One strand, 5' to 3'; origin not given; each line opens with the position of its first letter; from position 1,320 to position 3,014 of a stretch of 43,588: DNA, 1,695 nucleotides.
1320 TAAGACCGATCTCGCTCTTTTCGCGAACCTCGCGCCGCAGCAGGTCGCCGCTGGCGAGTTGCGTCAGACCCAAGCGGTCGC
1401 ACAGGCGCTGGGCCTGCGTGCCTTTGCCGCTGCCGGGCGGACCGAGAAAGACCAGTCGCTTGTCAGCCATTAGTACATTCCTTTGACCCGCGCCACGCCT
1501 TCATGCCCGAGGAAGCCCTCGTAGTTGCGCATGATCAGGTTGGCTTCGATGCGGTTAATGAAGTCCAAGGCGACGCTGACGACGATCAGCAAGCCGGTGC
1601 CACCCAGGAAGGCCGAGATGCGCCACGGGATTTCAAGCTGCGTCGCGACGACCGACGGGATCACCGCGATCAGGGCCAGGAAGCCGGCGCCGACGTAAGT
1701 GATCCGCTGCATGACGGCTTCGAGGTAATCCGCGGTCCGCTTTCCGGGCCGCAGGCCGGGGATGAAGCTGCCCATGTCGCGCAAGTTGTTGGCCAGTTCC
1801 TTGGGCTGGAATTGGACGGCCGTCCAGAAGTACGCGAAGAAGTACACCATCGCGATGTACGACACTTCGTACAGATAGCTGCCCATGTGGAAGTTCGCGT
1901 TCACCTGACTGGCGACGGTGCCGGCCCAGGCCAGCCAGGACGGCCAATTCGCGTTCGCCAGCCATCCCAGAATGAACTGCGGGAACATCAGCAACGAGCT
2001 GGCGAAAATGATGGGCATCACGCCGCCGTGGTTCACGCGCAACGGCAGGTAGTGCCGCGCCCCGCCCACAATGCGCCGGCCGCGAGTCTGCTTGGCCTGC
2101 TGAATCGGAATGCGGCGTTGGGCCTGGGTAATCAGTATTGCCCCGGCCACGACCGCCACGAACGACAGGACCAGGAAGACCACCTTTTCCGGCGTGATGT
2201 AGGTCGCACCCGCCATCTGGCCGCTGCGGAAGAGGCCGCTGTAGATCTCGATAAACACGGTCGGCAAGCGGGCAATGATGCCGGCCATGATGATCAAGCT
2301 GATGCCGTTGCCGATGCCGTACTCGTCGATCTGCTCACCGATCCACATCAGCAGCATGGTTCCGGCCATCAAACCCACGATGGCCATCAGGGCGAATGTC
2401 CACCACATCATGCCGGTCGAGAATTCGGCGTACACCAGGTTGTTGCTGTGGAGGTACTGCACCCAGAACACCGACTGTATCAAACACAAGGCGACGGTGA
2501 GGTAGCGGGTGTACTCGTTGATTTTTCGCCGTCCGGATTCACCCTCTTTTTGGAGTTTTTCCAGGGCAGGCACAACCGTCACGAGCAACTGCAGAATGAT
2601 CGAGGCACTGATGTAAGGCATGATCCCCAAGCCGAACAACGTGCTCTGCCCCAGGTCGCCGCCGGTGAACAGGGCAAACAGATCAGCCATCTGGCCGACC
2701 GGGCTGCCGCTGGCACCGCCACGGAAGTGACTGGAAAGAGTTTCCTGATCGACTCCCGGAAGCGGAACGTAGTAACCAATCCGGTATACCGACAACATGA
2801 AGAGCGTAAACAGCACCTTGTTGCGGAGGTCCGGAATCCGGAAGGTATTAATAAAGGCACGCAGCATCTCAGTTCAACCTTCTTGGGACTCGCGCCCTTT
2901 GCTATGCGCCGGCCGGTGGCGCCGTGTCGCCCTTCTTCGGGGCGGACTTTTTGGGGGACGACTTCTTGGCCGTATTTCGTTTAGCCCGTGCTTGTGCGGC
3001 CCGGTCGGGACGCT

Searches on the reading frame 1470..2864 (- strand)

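Call 36: search_protein_families(library=pfam, proteins=[window:1470-2864:-], max_evalue=0.0001)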
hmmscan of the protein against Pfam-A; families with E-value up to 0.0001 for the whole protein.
window:1470-2864:- (464 aa): 1 family
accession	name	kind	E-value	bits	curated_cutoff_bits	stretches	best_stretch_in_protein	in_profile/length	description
PF00344.25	SecY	-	2.4e-108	362.6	32.2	1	75-435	1-305/306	SecY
